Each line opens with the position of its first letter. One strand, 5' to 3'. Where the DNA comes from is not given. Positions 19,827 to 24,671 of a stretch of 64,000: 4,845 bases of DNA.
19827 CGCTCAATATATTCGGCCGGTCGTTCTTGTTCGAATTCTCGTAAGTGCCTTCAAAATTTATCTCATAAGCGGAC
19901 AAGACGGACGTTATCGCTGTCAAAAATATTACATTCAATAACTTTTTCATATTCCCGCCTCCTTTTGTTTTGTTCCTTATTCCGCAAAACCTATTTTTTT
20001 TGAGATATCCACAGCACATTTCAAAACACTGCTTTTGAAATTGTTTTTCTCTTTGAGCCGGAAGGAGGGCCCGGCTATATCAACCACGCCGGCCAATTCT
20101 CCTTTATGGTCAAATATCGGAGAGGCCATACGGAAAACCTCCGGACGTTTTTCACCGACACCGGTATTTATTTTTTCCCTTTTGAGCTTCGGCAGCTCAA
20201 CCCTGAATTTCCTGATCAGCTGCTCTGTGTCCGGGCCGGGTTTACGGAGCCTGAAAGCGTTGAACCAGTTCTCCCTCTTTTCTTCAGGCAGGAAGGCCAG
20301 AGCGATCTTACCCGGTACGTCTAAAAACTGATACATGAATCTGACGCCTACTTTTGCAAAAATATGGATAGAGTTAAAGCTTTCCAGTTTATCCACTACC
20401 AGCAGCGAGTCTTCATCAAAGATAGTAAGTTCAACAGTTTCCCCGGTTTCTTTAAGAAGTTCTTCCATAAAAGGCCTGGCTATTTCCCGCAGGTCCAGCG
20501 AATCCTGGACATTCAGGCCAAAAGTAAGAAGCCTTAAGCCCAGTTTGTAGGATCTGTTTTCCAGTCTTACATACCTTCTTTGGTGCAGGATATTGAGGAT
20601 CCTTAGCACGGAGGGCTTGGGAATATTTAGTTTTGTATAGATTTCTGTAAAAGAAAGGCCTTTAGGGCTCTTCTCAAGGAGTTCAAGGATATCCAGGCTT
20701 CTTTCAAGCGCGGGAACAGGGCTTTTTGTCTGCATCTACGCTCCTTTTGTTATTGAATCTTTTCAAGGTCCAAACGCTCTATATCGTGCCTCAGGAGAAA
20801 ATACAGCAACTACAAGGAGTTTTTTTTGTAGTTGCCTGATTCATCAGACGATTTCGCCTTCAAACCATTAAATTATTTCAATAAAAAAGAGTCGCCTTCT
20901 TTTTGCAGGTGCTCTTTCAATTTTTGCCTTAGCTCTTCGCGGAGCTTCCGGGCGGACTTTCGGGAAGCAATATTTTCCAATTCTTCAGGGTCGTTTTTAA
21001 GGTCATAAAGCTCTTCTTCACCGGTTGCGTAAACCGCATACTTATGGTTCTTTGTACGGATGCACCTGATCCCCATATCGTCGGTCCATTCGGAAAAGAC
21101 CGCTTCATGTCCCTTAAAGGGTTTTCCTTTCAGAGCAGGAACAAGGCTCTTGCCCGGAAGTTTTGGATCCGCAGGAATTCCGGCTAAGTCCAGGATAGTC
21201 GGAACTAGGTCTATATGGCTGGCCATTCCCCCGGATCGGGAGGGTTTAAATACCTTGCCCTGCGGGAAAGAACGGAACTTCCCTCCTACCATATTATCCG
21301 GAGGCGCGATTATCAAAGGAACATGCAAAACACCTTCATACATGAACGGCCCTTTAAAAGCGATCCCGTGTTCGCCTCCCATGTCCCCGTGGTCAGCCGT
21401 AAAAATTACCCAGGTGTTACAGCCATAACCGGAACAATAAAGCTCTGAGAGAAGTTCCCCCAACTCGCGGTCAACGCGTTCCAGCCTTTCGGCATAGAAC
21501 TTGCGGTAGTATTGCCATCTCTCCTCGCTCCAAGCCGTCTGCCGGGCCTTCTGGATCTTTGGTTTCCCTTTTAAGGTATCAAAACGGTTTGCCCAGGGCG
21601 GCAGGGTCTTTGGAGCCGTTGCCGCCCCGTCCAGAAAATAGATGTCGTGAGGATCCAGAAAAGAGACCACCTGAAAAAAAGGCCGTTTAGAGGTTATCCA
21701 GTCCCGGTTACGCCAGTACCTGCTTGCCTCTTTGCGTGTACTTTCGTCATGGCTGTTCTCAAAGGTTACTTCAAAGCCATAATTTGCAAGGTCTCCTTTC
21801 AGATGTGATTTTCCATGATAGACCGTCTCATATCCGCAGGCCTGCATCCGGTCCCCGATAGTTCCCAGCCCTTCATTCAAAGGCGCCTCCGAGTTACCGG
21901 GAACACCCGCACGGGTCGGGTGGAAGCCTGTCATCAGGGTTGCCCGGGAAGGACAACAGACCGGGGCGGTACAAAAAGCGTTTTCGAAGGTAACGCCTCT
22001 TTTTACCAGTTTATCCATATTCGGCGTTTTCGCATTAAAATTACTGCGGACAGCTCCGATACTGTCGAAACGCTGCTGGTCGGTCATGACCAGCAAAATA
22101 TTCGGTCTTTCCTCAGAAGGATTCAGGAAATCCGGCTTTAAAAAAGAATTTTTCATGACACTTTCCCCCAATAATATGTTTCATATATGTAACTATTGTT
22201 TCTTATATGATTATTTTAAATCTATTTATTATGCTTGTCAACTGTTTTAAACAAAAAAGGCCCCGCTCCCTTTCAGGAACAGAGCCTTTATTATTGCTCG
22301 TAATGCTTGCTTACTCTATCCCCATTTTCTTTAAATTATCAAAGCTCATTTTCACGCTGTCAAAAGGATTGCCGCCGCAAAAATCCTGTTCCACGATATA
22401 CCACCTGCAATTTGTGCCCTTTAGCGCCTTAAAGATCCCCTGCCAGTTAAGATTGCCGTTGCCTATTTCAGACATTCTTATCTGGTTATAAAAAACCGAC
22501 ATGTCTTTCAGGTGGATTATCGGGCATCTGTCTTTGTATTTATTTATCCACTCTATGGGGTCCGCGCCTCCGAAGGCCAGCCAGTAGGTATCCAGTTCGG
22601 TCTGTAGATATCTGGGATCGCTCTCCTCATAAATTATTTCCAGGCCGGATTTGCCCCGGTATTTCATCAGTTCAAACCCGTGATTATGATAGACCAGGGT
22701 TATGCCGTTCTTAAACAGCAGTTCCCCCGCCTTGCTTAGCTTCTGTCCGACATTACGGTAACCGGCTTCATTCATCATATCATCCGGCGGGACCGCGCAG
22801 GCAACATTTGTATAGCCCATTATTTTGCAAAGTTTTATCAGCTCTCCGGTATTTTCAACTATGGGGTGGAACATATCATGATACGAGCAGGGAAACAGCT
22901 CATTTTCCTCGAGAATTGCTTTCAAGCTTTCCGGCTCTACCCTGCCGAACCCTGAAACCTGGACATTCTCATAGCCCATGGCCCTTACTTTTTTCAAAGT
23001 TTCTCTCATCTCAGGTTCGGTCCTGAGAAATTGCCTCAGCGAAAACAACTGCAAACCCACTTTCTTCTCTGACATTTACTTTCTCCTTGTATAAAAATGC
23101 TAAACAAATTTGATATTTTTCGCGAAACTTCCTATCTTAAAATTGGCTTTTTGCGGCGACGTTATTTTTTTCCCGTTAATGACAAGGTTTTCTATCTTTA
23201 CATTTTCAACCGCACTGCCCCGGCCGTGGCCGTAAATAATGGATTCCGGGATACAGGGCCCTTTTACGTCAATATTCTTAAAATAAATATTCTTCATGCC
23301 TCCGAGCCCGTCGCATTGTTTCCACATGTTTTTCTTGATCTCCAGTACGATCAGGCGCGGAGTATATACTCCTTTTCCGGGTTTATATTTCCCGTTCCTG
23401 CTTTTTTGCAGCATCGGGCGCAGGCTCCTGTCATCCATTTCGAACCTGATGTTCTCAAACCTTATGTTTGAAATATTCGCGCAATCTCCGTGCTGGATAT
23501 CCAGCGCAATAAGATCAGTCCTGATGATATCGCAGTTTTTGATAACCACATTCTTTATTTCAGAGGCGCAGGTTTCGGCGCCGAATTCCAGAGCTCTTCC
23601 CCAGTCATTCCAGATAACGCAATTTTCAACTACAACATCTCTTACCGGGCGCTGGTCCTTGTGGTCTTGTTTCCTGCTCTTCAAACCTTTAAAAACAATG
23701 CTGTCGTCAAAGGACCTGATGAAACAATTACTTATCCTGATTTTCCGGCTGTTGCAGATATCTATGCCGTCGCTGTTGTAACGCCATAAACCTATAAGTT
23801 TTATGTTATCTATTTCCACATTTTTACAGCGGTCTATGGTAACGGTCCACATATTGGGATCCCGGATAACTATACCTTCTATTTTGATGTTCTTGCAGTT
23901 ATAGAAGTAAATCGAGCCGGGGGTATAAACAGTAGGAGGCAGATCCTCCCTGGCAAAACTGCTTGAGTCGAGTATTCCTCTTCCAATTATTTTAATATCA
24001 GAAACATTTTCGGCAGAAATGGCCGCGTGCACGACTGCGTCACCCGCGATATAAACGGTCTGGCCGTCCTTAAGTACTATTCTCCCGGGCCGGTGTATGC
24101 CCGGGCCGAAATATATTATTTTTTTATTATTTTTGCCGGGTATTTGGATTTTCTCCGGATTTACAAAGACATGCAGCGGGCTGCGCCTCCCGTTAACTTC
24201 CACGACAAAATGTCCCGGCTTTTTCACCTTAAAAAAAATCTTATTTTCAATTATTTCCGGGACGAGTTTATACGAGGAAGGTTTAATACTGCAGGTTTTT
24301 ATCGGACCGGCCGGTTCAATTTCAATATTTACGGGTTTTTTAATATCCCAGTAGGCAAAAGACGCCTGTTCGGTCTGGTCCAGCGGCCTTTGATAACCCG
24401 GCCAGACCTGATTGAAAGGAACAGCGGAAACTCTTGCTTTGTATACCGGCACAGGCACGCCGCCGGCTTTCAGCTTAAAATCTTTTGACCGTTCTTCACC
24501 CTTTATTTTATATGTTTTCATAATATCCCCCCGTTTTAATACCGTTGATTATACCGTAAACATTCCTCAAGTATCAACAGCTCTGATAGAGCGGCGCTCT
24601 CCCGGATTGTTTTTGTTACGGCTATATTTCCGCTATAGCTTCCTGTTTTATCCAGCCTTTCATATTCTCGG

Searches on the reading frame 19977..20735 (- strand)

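Call 73: search_protein_families(library=pfam, proteins=[window:19977-20735:-], max_evalue=0.00001)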
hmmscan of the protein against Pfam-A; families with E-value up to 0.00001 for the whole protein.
window:19977-20735:- (252 aa): 3 families
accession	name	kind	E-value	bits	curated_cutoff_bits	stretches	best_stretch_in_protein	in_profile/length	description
PF01614.24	IclR_C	-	1.1e-27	97.1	24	1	76-246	3-174/174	Bacterial transcriptional regulator IclR C-terminal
PF09339.16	HTH_IclR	-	3.3e-12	46.4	22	1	9-57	1-49/52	IclR helix-turn-helix domain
PF12802.13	MarR_2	-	1.5e-06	28.7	27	1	14-59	8-53/61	MarR family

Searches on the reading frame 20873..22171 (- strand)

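Call 73: search_protein_families(library=pfam, proteins=[window:20873-22171:-], max_evalue=0.00001)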
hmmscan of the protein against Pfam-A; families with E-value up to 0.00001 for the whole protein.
window:20873-22171:- (432 aa): 3 families
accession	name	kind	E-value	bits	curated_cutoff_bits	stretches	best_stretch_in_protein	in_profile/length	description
PF00884.28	Sulfatase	-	6.8e-40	137.7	25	1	23-332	1-301/301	Sulfatase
PF16347.10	SGSH_C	-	3e-18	66.9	29.3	1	266-421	1-151/154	N-sulphoglucosamine sulphohydrolase, C-terminal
PF01663.27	Phosphodiest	-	1.2e-10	42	23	1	26-262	2-220/342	Type I phosphodiesterase / nucleotide pyrophosphatase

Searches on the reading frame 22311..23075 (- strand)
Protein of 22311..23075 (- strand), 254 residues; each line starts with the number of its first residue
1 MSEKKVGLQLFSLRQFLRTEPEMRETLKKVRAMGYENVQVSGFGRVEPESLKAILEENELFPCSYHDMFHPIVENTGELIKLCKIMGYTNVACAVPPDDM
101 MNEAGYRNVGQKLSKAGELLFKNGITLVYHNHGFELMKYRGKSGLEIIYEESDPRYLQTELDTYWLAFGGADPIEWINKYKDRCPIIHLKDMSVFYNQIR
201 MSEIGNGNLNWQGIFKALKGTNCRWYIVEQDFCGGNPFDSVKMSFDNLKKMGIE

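Call 73: search_protein_families(library=pfam, proteins=[window:22311-23075:-], max_evalue=0.00001)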
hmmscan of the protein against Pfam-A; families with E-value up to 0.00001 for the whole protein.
window:22311-23075:- (254 aa): 1 family
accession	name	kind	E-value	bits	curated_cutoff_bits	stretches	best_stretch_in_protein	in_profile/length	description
PF01261.30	AP_endonuc_2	-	1.7e-13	51.3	31.1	1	74-230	68-229/249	Xylose isomerase-like TIM barrel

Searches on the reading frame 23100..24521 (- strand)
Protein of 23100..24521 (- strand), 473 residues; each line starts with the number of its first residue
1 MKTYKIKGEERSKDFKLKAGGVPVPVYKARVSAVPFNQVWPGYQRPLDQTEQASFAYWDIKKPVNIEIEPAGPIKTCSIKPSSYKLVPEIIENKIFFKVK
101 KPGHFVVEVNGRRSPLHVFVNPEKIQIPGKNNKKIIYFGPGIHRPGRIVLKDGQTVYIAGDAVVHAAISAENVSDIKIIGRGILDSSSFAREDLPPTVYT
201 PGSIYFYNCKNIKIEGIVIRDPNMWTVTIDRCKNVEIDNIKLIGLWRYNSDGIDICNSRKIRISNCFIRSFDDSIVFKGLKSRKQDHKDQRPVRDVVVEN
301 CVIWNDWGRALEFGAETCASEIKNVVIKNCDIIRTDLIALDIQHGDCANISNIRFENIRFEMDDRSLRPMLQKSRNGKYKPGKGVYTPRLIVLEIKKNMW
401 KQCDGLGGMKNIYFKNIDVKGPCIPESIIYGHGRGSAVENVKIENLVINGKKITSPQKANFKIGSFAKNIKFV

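Call 73: search_protein_families(library=pfam, proteins=[window:23100-24521:-], max_evalue=0.00001)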
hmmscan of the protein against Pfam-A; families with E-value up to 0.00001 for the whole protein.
window:23100-24521:- (473 aa): 1 family
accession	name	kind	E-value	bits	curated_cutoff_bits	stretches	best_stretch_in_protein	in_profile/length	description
PF00295.23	Glyco_hydro_28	-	1.8e-15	57.3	22.9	1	155-361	40-241/324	Glycosyl hydrolases family 28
